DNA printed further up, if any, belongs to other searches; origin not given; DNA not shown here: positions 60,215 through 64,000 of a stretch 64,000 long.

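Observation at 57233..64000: Co-directional envelope gene cluster built around a giant multicopper-oxidase-like protein with no type-1 cysteine, plus a His-rich beta-propeller lipoprotein and a thioredoxin-fold lipoprotein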

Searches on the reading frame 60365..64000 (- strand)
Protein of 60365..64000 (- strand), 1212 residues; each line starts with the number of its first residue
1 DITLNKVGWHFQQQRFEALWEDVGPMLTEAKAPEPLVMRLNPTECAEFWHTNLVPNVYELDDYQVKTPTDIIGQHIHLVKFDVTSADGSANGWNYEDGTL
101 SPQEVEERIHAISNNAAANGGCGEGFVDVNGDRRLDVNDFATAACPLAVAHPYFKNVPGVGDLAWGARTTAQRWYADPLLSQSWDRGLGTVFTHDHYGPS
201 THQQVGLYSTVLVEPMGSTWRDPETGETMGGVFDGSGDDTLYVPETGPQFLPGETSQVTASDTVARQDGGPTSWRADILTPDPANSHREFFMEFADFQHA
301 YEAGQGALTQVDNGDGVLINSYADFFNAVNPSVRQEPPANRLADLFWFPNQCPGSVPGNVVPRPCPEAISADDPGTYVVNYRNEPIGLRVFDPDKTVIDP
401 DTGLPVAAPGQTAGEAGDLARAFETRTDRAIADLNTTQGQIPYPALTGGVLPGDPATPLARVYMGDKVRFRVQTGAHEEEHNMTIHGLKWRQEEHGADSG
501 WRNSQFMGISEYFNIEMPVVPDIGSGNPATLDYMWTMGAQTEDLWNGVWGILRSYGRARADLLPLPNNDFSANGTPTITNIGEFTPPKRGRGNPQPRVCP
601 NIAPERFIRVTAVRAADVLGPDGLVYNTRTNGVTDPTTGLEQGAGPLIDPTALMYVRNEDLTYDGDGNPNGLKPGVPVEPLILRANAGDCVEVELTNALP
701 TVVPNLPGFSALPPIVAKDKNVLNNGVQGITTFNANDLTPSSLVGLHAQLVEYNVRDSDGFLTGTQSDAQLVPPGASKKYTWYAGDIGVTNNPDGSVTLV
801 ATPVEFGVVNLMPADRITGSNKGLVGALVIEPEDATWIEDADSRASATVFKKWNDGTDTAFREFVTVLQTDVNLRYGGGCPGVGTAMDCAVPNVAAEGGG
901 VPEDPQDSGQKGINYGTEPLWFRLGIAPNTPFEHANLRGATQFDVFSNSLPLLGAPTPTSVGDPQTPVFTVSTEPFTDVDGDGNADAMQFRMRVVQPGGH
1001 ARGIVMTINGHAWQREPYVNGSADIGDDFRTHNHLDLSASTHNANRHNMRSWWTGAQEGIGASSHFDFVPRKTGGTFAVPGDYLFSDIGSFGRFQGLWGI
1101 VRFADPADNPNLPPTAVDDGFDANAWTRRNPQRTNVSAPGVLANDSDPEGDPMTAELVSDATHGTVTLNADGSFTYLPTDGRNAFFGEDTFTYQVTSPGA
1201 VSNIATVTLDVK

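Call 4: search_protein_families(library=pfam, proteins=[window:60365-64000:-], max_evalue=0.1)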
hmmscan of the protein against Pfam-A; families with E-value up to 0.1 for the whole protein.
window:60365-64000:- (1212 aa): 3 families
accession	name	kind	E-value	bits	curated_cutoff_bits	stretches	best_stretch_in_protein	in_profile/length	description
PF17963.7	Big_9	-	2.9e-16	60.5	23.6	1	1111-1209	1-88/89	Bacterial Ig domain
PF17803.7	Cadherin_4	-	3.6e-14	53.5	25.1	1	1110-1176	10-71/71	Bacterial cadherin-like domain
PF17892.7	Cadherin_5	-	2.2e-11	43.9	26.5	1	1127-1211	15-97/98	Cadherin-like domain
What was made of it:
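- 60368..60673 (-): C-terminal Big_9/cadherin-like Ig domain. Pfam PF17963 2.9e-16, PF17803 3.6e-14, PF17892 2.2e-11 (call 4).
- Checked: The C-terminus is a Big_9/cadherin-like domain, residues 1110-1211 (E 3e-16 to 2e-11, call 4).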

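Call 5: search_protein_families(library=ncbifam, proteins=[window:60365-64000:-], max_evalue=1)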
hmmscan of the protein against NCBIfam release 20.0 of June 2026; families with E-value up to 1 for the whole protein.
window:60365-64000:- (1212 aa): 4 families
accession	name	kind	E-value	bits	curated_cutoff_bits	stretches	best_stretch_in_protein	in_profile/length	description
NF041487.1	copper_ox_MnxG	equivalog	1.8e-267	890.6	3100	3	640-1103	1463-1893/1894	manganese-oxidizing multicopper oxidase MnxG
NF012211.1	tand_rpt_95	domain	5.2e-12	45.6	90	1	1138-1211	12-84/98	tandem-95 repeat protein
NF045619.1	adhes_GNV_Cterm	subfamily_domain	2.9e-09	36.6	180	1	1160-1211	406-457/458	BapA/Bap/LapF family large adhesin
TIGR01965.1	VCBS_repeat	domain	0.016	15.3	15.5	1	1143-1181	6-44/99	VCBS domain-containing protein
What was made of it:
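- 60362..64000 (-): C-terminal 1212 codons of a Pseudomonas-type MnxG-family multicopper oxidase. The gene runs off the window; about 856 N-terminal codons are missing. NCBIfam NF041487 E 1.8e-267 (call 5).
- NF041487 copper_ox_MnxG E 1.8e-267 (call 5).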

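Call 6: search_solved_structures(query=window:60365-64000:-, max_evalue=10, show_alignments=3)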
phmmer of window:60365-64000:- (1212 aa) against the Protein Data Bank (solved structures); distinct sequences matched with E-value up to 10: 1.
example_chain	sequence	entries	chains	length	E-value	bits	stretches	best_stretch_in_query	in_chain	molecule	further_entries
9bxa_A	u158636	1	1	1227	6.9e-62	213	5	450-789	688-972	MnxG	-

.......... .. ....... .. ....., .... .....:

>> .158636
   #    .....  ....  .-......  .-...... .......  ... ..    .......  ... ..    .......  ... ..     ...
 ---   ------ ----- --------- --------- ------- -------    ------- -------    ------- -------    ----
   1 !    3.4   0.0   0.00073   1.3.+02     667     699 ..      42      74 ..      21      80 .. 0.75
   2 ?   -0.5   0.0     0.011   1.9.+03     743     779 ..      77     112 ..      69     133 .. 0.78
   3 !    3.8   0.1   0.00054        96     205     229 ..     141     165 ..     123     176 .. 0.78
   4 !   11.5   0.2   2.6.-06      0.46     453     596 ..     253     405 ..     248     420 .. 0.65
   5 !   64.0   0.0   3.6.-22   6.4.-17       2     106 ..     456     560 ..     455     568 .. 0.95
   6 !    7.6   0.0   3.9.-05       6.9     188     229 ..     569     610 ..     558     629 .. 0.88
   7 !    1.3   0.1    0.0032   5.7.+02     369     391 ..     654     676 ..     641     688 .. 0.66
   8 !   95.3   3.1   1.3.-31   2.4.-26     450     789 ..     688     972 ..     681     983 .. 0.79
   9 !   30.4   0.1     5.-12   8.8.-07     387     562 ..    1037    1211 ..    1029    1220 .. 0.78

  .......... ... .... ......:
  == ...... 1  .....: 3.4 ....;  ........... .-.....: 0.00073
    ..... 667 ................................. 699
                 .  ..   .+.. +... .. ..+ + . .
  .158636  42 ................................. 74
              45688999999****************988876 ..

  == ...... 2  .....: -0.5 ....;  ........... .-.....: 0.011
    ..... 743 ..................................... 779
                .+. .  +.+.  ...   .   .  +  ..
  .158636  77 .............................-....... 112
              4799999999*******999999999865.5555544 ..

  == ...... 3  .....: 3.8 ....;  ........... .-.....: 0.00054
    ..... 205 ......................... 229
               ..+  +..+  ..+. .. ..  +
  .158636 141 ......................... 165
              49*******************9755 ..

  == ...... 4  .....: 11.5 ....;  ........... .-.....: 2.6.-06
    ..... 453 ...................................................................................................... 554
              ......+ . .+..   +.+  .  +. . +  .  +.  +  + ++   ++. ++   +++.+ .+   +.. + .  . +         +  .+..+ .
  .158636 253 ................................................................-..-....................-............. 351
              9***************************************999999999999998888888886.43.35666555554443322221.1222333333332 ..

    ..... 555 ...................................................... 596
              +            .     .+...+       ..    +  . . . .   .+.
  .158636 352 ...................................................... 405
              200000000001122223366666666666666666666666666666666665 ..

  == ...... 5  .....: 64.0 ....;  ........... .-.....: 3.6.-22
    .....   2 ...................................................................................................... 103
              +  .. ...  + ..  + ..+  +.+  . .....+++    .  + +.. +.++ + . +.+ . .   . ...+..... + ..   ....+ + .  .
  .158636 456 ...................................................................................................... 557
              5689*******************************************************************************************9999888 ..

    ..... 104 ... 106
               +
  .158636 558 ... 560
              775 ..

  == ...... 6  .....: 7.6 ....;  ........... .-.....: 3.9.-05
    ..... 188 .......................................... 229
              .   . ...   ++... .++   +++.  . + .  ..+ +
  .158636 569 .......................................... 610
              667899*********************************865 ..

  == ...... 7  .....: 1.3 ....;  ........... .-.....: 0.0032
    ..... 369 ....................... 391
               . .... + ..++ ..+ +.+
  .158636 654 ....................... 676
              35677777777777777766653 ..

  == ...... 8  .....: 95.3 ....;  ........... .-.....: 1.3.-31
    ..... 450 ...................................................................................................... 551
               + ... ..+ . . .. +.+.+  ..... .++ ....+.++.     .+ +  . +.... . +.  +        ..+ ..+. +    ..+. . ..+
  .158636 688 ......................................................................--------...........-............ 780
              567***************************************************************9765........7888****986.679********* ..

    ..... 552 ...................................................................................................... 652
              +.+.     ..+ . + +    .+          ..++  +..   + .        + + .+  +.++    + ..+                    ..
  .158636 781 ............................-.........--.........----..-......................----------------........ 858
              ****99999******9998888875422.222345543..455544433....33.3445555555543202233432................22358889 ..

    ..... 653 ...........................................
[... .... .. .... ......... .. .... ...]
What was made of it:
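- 60362..64000 (-): PDB 9bxa MnxG E 6.9e-62 (call 6).
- Solved MnxG 9bxa E 6.9e-62, with HIH and HDH aligned to identical motifs (call 6).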

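Call 9: find_homologous_proteins(query=window:60365-64000:-, max_evalue=1e-10)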
Query window:60365-64000:- (1212 aa): 3804 proteins with E <= 1e-10 among 8000 candidates; the best 120 are listed.
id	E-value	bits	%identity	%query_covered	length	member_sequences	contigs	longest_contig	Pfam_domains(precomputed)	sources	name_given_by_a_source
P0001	0.0e+0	1477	59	100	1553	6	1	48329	PF17963.8,PF17892.8,PF17803.8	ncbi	-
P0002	0.0e+0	1302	55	100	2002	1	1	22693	PF17963.8,PF17892.8,PF17803.8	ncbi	-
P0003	0.0e+0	1267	57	91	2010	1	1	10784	-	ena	-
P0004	0.0e+0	1264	57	91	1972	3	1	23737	-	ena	-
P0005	0.0e+0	1247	56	91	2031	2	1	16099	-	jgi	-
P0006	0.0e+0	1240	56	91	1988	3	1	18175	-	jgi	-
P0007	0.0e+0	1237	53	99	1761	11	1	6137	PF17963.8,PF17892.8,PF17803.8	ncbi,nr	ncbi:MAG TPA: Ig-like domain-containing protein [Anaerolineales bacterium]|nr:Ig-like domain-contain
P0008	0.0e+0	1232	56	91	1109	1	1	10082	-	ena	-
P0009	0.0e+0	1205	54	91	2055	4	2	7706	-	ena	-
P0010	0.0e+0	1187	53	91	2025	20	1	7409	PF07731.21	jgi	jgi:hypothetical protein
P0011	0.0e+0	1185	54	91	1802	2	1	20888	-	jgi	jgi:hypothetical protein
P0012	0.0e+0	1183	54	91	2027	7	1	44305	-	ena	-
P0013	0.0e+0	1182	50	100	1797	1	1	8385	PF17963.8,PF17892.8,PF17803.8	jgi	-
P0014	0.0e+0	1180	53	91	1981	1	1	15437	-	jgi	jgi:hypothetical protein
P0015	0.0e+0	1179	49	99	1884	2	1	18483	PF17963.8,PF17892.8,PF17803.8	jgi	jgi:hypothetical protein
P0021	0.0e+0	1161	54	100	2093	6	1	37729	PF17963.8,PF17892.8,PF17803.8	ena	-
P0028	0.0e+0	1132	53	91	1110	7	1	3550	-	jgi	jgi:hypothetical protein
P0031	0.0e+0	1106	51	99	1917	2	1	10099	PF17963.8,PF17892.8,PF17803.8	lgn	-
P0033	0.0e+0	1102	64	66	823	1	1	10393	PF17963.8,PF17892.8,PF17803.8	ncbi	-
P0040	4.1e-297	1007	48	100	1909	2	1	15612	PF17963.8,PF17892.8,PF17803.8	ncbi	ncbi:MAG: Ig-like domain-containing protein [Anaerolineae bacterium]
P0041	6.0e-297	1007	49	100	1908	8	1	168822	PF17963.8,PF17892.8,PF17803.8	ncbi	ncbi:MAG: multicopper oxidase [Candidatus Promineifilaceae bacterium]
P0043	1.1e-288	979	50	84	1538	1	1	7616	PF17963.8,PF17892.8,PF17803.8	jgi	jgi:VCBS repeat-containing protein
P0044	4.3e-288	977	50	85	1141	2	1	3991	PF17963.8,PF17892.8,PF17803.8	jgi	jgi:VCBS repeat-containing protein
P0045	5.6e-285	967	48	97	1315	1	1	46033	PF17963.8,PF17892.8,PF17803.8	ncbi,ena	-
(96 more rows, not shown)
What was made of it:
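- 60362..64000 (-): At least 3804 homologues (call 9).
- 60368..60673 (-): Among the 120 listed homologues it is recorded for 13; the five that carry a source name are Anaerolineae, Anaerolineales or Promineifilaceae (call 9).
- At least 3804 homologues of 1600-2100 aa (call 9).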

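Call 11: find_encoding_contigs(protein=P0001, flank=10000, max_places=3)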
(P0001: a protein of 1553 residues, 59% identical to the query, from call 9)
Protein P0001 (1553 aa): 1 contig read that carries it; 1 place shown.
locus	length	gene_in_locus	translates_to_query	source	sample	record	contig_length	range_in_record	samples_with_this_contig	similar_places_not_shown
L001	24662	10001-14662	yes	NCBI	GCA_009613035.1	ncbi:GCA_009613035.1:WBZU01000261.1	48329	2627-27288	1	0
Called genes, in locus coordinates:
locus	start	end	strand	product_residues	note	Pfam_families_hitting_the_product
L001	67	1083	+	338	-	PF00350:Dynamin_N (faint), PF01926:MMR_HSR1, PF02421:FeoB_N, PF07650:KH_2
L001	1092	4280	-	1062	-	PF03704:BTAD, PF13176:TPR_7 (faint), PF00515:TPR_1 (faint), PF00931:NB-ARC, PF13191:AAA_16, PF13401:AAA_22, PF17874:TPR_MalT, PF13424:TPR_12, +3 more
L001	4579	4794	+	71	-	-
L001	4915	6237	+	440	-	PF07730:HisKA_3, PF13581:HATPase_c_2 (faint), PF02518:HATPase_c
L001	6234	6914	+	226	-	PF00072:Response_reg, PF00196:GerE, PF08281:Sigma70_r4_2 (faint)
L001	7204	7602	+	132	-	-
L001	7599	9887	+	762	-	-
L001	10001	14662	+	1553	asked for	PF17803:Cadherin_4, PF17892:Cadherin_5 (weak), PF17963:Big_9, PF17803:Cadherin_4, PF17892:Cadherin_5, PF17963:Big_9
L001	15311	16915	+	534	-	PF16819:DUF5074 (faint), PF10282:Lactonase (faint), PF21783:YNCE, PF22494:choice_anch_I (faint), PF25174:Beta-prop_THOC3, PF02239:Cytochrom_D1, PF23414:Beta-prop_EML_2 (weak), PF13115:YtkA (faint)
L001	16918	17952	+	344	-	-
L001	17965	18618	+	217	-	-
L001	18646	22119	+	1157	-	PF04234:CopC, PF05425:CopD, PF00034:Cytochrom_C, PF13442:Cytochrome_CBB3, PF00515:TPR_1 (weak), PF13432:TPR_16 (weak), PF00515:TPR_1 (weak), PF13371:TPR_9, +8 more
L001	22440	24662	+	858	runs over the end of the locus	PF22352:K319L-like_PKD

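Call 12: find_encoding_contigs(protein=P0002, flank=10000, max_places=3)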
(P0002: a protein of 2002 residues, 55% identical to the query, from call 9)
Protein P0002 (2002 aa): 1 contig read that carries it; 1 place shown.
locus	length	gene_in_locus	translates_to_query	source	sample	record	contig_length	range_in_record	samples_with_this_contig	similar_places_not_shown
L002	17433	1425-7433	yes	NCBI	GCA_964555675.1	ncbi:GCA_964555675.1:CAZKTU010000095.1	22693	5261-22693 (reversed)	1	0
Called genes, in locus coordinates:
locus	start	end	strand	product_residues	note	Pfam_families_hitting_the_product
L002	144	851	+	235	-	PF00072:Response_reg, PF00196:GerE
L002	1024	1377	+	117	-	-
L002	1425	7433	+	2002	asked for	PF17803:Cadherin_4, PF17892:Cadherin_5, PF17963:Big_9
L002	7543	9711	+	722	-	PF02239:Cytochrom_D1 (weak)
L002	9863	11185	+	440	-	PF00072:Response_reg, PF00512:HisKA (weak), PF02518:HATPase_c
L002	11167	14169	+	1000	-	PF16927:HisKA_7TM, PF00989:PAS, PF08448:PAS_4, PF13188:PAS_8 (weak), PF00512:HisKA, PF02518:HATPase_c, PF00072:Response_reg, PF01627:Hpt, +2 more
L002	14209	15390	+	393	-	PF05175:MTS, PF08242:Methyltransf_12, PF13649:Methyltransf_25, PF05175:MTS, PF03602:Cons_hypoth95, PF06325:PrmA, PF08242:Methyltransf_12, PF13649:Methyltransf_25, +3 more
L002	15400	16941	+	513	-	PF01743:PolyA_pol, PF12627:PolyA_pol_RNAbd, PF01966:HD (weak), PF13735:tRNA_NucTran2_2 (weak)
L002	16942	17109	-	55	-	-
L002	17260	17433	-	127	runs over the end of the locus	PF00072:Response_reg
